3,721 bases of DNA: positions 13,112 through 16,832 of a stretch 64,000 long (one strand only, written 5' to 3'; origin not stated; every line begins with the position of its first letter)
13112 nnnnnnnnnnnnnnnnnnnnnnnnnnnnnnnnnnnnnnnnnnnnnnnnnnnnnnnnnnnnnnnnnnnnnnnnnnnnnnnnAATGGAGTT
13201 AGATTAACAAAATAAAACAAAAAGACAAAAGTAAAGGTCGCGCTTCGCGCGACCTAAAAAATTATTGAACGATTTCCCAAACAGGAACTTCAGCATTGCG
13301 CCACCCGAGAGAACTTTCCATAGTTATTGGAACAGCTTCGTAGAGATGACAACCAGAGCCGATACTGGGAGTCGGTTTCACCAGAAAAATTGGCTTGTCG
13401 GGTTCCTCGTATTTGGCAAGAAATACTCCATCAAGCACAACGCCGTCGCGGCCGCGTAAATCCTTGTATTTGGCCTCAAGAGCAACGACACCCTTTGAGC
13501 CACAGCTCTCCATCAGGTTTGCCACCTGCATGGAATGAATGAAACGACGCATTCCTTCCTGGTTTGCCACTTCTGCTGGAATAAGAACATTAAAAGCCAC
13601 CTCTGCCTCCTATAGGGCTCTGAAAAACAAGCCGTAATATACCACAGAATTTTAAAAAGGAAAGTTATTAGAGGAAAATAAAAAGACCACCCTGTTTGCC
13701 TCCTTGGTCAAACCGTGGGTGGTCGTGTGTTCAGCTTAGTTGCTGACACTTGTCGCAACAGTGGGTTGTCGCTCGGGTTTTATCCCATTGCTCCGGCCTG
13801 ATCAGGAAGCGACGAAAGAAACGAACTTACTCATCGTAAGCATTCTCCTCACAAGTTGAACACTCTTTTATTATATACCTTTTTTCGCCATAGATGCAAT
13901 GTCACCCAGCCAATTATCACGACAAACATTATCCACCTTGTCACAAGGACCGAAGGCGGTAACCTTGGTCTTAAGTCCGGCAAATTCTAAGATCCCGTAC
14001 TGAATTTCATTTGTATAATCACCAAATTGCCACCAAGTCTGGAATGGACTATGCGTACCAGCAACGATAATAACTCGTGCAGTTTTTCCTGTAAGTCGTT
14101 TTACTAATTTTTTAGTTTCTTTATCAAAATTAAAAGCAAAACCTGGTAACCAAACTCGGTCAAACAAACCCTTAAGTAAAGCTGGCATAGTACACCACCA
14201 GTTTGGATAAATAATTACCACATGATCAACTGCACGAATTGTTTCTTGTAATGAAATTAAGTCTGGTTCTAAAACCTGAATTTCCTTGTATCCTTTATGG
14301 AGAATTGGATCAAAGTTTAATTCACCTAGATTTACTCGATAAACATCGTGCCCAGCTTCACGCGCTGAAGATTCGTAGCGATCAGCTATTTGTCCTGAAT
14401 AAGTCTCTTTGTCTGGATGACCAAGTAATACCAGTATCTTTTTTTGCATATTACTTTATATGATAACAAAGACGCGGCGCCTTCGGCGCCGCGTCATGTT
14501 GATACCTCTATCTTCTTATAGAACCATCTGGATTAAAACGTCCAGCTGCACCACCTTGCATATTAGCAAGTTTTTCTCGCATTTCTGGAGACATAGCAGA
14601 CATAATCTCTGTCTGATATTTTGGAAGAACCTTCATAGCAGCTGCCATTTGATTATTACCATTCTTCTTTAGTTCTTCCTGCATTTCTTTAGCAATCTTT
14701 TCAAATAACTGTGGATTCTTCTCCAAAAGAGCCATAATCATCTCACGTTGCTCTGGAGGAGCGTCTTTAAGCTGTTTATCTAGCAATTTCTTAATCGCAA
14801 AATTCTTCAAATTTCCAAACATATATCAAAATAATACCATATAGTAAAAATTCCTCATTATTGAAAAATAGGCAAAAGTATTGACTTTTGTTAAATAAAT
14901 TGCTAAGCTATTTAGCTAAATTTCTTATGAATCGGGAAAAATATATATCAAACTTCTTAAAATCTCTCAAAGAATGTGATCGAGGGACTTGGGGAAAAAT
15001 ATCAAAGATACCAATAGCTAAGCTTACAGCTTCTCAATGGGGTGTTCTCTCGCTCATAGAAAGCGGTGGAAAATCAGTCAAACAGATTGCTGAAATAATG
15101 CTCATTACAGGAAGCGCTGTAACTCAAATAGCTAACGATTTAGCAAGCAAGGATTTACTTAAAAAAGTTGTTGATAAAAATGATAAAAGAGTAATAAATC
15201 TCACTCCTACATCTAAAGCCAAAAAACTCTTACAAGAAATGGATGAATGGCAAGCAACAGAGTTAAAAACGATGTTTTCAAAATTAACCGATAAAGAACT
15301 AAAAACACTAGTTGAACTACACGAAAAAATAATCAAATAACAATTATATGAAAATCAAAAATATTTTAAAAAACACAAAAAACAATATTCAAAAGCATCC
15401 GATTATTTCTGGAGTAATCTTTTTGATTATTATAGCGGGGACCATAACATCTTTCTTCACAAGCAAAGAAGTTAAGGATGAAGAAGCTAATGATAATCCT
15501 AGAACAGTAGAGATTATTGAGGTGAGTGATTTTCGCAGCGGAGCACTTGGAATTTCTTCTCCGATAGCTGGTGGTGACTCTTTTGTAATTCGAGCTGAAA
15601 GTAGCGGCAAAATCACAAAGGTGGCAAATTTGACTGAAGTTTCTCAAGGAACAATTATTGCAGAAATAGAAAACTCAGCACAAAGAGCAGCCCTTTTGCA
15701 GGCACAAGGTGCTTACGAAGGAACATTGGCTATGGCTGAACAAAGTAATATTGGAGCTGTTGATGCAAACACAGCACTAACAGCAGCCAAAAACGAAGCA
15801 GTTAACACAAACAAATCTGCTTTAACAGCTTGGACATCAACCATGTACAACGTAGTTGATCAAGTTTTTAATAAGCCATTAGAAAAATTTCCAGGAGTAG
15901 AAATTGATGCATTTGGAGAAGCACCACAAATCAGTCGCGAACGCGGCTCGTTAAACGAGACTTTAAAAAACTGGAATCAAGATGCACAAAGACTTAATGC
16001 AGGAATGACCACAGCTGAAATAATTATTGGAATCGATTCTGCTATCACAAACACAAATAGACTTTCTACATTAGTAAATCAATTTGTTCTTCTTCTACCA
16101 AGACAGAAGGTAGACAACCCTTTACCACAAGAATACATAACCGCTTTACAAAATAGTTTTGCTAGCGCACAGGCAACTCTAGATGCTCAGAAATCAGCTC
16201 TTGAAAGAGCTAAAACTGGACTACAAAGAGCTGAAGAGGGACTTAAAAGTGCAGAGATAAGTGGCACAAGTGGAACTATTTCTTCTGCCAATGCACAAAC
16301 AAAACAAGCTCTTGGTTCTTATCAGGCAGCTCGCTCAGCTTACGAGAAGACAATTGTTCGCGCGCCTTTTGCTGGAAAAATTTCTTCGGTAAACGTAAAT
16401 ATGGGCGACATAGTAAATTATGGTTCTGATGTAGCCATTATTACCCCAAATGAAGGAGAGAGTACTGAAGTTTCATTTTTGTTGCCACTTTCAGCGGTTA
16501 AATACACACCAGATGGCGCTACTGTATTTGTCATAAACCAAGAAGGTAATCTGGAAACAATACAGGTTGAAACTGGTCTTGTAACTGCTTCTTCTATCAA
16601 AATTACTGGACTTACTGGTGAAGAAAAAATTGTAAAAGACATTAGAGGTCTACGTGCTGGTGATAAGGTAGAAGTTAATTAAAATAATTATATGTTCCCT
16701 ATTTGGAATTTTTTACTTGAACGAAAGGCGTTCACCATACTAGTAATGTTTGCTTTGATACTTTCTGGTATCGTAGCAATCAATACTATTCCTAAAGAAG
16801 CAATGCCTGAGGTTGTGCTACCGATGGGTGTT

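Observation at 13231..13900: GC-rich (~50%) island: small unknown gene preceded by a structured leader or small RNA carrying an intrinsic terminator and consensus-like promoter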

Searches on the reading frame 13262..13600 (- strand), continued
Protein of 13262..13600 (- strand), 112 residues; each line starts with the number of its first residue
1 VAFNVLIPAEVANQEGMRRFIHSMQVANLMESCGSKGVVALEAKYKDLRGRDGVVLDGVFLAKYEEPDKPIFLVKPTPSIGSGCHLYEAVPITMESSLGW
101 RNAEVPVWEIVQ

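Call 94: search_solved_structures(query=A3, max_evalue=10)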
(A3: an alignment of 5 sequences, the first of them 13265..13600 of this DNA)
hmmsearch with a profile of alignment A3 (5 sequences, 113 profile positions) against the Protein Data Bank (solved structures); distinct sequences matched with E-value up to 10: 6.
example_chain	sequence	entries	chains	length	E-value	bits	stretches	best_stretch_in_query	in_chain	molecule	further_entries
6z2i_A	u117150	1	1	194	0.074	16.2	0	28-87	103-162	de novo designed TIM barrel DeNovoTIM6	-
7osv_A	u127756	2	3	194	0.079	16.1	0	28-87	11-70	DeNovoTIM6-SB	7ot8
9dhz_C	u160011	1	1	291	0.27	14.4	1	44-99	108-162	Disks large-associated protein 5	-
2pic_A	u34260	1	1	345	0.7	13.1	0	78-112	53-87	Membrane-bound lytic murein transglycosylase A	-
2pi8_A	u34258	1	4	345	1.4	12.2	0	78-112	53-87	Membrane-bound lytic murein transglycosylase A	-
2pjj_A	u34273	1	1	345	1.4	12.2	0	78-112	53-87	Membrane-bound lytic murein transglycosylase A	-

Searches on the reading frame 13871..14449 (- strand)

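Call 8: search_protein_families(library=pfam, proteins=[window:13871-14449:-], max_evalue=0.1)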
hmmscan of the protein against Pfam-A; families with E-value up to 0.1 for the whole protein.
window:13871-14449:- (192 aa): 2 families
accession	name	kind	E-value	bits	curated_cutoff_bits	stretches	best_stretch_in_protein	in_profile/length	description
PF02525.22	Flavodoxin_2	-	6.5e-32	111.3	27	1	3-160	1-168/198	Flavodoxin-like fold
PF03358.20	FMN_red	-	2.3e-14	53.7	24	1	4-130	2-115/152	NADPH-dependent FMN reductase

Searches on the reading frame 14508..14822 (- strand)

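Call 8: search_protein_families(library=pfam, proteins=[window:14508-14822:-], max_evalue=0.1)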
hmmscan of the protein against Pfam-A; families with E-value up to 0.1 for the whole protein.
window:14508-14822:- (104 aa): 8 families
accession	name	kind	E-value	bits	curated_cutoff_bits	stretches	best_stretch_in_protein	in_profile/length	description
PF04652.21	Vta1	-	0.0044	17.4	26.8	1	6-88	24-99/145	Vta1 like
PF12030.13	DUF3517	-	0.019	14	25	1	7-59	201-251/406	Domain of unknown function (DUF3517)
PF01706.21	FliG_C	-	0.031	15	23.3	0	17-86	2-72/108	FliG C-terminal domain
PF19509.4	DUF6043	-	0.037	13.9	23.2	1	24-89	8-73/314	Family of unknown function (DUF6043)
PF14694.11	LINES_N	-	0.054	13.3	25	1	12-64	4-56/351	Lines N-terminus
PF16507.11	HEAT_PSME4_mid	-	0.067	12.3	25.2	1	10-85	223-295/524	Proteasome activator complex subunit 4, mid HEAT repeats region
PF01564.23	Spermine_synth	-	0.081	12.9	22.9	1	29-80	127-177/186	Spermine/spermidine synthase domain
PF11333.13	DUF3135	-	0.097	13.4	22.7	0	29-60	8-39/81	Protein of unknown function (DUF3135)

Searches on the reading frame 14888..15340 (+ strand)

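Call 8: search_protein_families(library=pfam, proteins=[window:14888-15340:+], max_evalue=0.1)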
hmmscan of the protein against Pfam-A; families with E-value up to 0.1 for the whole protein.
window:14888-15340:+ (150 aa): 11 families
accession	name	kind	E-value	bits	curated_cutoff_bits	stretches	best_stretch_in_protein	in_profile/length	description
PF12802.13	MarR_2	-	1.7e-11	44.5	27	1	46-101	3-60/61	MarR family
PF01047.28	MarR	-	1e-08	35.3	24.6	1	46-102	1-58/59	MarR family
PF22381.2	Staph_reg_Sar_Rot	-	3.1e-06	27.6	27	1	45-118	11-85/85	Transcriptional regulator SarA/Rot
PF13463.12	HTH_27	-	0.00094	19.9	22.2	1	46-110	1-67/68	Winged helix DNA-binding domain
PF00196.25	GerE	-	0.0059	16.6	23.5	1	45-78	2-34/57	Bacterial regulatory proteins, luxR family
PF04545.22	Sigma70_r4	-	0.0076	16.2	24.1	1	43-82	2-41/50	Sigma-70, region 4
PF04003.17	Utp12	-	0.0087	16.6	31.5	0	88-145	3-62/107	Dip2/Utp12 Family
PF03646.20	FlaG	-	0.015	15.9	23.8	1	83-122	56-95/101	FlaG protein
PF13118.11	DUF3972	-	0.022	15.6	26.2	1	92-149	20-80/125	Protein of unknown function (DUF3972)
PF01325.25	Fe_dep_repress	-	0.04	14.6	26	1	57-93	17-54/60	Iron dependent repressor, N-terminal DNA binding domain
PF03448.22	MgtE_N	-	0.077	14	25.9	0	89-142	8-58/102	MgtE intracellular N domain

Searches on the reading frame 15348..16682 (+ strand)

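Call 101: search_protein_families(library=pfam, proteins=[window:15348-16682:+], max_evalue=0.001)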
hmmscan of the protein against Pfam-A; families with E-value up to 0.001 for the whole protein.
window:15348-16682:+ (444 aa): 3 families
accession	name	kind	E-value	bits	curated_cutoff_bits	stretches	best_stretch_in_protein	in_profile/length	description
PF13533.13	Biotin_lipoyl_2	-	7.5e-05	22.9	29.8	0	337-357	3-23/32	Biotin-lipoyl like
PF13437.12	HlyD_3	-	8.4e-05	23.7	22.2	1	337-406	2-70/106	HlyD family secretion protein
PF00364.28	Biotin_lipoyl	-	0.00086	19.5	22.1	0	336-365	44-73/73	Biotin-requiring enzyme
